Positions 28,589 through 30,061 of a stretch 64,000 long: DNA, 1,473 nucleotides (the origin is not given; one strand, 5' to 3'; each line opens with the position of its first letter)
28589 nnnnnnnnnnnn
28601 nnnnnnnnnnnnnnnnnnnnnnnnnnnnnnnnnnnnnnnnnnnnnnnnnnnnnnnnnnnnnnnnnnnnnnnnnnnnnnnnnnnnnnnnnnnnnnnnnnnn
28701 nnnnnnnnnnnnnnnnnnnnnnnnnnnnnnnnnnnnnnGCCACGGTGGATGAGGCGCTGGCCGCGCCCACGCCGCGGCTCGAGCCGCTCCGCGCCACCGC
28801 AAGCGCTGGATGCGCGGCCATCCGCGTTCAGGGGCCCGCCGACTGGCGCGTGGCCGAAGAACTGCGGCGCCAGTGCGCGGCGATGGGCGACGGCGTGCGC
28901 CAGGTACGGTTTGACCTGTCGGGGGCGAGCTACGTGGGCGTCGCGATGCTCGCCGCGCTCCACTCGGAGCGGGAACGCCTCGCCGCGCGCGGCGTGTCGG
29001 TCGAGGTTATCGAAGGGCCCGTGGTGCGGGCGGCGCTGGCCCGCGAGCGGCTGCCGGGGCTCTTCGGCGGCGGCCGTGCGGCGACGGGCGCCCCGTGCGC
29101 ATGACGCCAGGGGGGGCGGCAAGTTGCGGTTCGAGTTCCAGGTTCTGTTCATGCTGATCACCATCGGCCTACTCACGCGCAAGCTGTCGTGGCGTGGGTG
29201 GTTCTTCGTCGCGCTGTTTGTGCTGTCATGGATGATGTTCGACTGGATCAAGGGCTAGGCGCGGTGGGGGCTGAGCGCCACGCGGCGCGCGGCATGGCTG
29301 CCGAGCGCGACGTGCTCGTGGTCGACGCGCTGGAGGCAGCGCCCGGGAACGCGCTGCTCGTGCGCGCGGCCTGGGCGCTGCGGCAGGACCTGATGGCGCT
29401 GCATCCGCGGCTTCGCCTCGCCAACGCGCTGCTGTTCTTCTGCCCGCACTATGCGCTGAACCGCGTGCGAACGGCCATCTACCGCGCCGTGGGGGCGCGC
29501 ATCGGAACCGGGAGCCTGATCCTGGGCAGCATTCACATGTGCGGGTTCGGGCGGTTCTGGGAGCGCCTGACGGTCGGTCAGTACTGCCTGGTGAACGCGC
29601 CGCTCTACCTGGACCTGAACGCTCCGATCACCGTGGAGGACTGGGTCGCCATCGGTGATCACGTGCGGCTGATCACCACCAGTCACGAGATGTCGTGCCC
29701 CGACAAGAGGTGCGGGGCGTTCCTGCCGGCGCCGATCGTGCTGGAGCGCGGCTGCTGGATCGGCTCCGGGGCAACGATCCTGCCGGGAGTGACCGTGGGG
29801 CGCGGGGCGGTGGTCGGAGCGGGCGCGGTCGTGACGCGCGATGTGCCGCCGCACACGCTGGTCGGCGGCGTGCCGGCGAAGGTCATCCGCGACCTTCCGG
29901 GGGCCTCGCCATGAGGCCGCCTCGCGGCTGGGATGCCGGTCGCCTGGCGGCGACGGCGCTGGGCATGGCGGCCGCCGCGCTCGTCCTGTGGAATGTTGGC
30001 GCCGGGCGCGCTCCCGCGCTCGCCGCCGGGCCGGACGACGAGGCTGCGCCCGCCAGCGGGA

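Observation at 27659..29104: GT26 (WecG/TagA/CpsF) glycosyltransferase fused to two STAS domains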

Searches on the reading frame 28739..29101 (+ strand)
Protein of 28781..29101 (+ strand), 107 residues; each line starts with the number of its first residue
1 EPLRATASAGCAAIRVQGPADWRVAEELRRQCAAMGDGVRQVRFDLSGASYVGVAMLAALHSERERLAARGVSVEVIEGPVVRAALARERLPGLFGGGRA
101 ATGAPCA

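Call 5: search_protein_families(library=pfam, proteins=[window:28781-29101:+, window:28739-29101:+], max_evalue=10)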
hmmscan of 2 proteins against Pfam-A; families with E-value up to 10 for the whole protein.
window:28781-29101:+ (107 aa): 3 families
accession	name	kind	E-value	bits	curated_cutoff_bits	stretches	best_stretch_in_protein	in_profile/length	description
PF13466.11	STAS_2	-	1e-07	32.5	29.2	1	14-80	1-68/80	STAS domain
PF01740.26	STAS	-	2.9e-06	27.4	22.6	1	7-76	6-77/106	STAS domain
PF18082.7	NAT_N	-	0.14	13.6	27.8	1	16-77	28-94/129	N-acyltransferase N-terminal domain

window:28739-29101:+ (121 aa): 3 families
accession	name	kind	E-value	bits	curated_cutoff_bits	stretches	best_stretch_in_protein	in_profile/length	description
PF13466.11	STAS_2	-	1.2e-07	32.2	29.2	1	28-94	1-68/80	STAS domain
PF01740.26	STAS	-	4e-06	27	22.6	1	21-90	6-77/106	STAS domain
PF18082.7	NAT_N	-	0.15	13.4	27.8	1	30-91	28-94/129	N-acyltransferase N-terminal domain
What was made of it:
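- On STAS domain (PF01740 / PF13466): STAS2 scores 32.5 and 27.4 bits, against cut-offs of 29.2 and 22.6 (call 5).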

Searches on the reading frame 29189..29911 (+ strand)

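Call 35: search_protein_families(library=pfam, proteins=[window:29189-29911:+], max_evalue=0.01)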
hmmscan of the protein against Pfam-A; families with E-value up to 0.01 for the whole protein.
window:29189-29911:+ (241 aa): 2 families
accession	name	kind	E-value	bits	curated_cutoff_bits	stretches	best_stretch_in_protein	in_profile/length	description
PF00132.30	Hexapep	-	1.4e-10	40.8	27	1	183-217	2-36/36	Bacterial transferase hexapeptide (six repeats)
PF14602.12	Hexapep_2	-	1.4e-08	34.7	27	1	182-217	1-34/34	Hexapeptide repeat of succinyl-transferase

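Call 58: search_protein_families(library=ncbifam, proteins=[window:29264-29911:+], max_evalue=0.00001)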
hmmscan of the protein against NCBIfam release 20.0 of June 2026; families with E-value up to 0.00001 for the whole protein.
window:29264-29911:+ (216 aa): 29 families (the best 25 are shown)
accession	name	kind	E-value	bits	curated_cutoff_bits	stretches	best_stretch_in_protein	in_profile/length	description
NF007797.0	PRK10502.1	subfamily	1.5e-24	86.6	192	1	54-209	29-177/183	WcaF family extracellular polysaccharide biosynthesis acetyltransferase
TIGR04008.1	WcaF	equivalog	5.8e-19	68.7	326.3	1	55-210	29-177/180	colanic acid biosynthesis acetyltransferase WcaF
NF007076.0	PRK09527.1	equivalog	8.4e-19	67.8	347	1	100-211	74-185/203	galactoside O-acetyltransferase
TIGR03308.1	phn_thr-fam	hypoth_equivalog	1.1e-18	67.8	201.65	1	161-210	112-161/204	phosphonate metabolim protein, transferase hexapeptide repeat family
NF007499.0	PRK10092.1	equivalog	2.5e-18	66.5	314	1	116-211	89-183/183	maltose O-acetyltransferase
TIGR03532.1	DapD_Ac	equivalog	2.9e-17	63.1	231.75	1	156-211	159-214/231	2,3,4,5-tetrahydropyridine-2,6-dicarboxylate N-acetyltransferase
TIGR03570.1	NeuD_NnaD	subfamily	3.5e-16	59.4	160.8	1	151-206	147-202/202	NeuD/PglB/VioB family sugar acetyltransferase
NF038307.1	EPS_acetyl_HpsU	equivalog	7.4e-16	58.3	305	1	53-207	27-174/178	hormogonium polysaccharide biosynthesis acetyltransferase HpsU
NF007240.0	PRK09677.1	equivalog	6.1e-15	55.2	243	1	128-209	98-182/192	putative lipopolysaccharide biosynthesis O-acetyl transferase WbbJ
NF000490.1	chloram_CatB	equivalog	1.4e-14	53.9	350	1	158-209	111-162/210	type B chloramphenicol O-acetyltransferase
NF000311.1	Vat_ABCDEFH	equivalog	3.2e-14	53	300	1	156-209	109-162/201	Vat family streptogramin A O-acetyltransferase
NF033468.1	stregram_VatI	exception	3.3e-14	53.2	415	1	160-209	115-164/208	streptogramin A O-acetyltransferase Vat(I)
NF041874.1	EPS_EpsC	equivalog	4.1e-14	52.6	150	1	108-209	68-165/168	serine O-acetyltransferase EpsC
NF008349.0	PRK11132.1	equivalog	9.4e-13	47.8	397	1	116-209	156-245/273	serine O-acetyltransferase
NF058585.1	HptprglPActTf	PfamEq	1.2e-12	47.7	300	1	160-209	109-158/172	heptaprenylglyceryl phosphate O-acetyltransferase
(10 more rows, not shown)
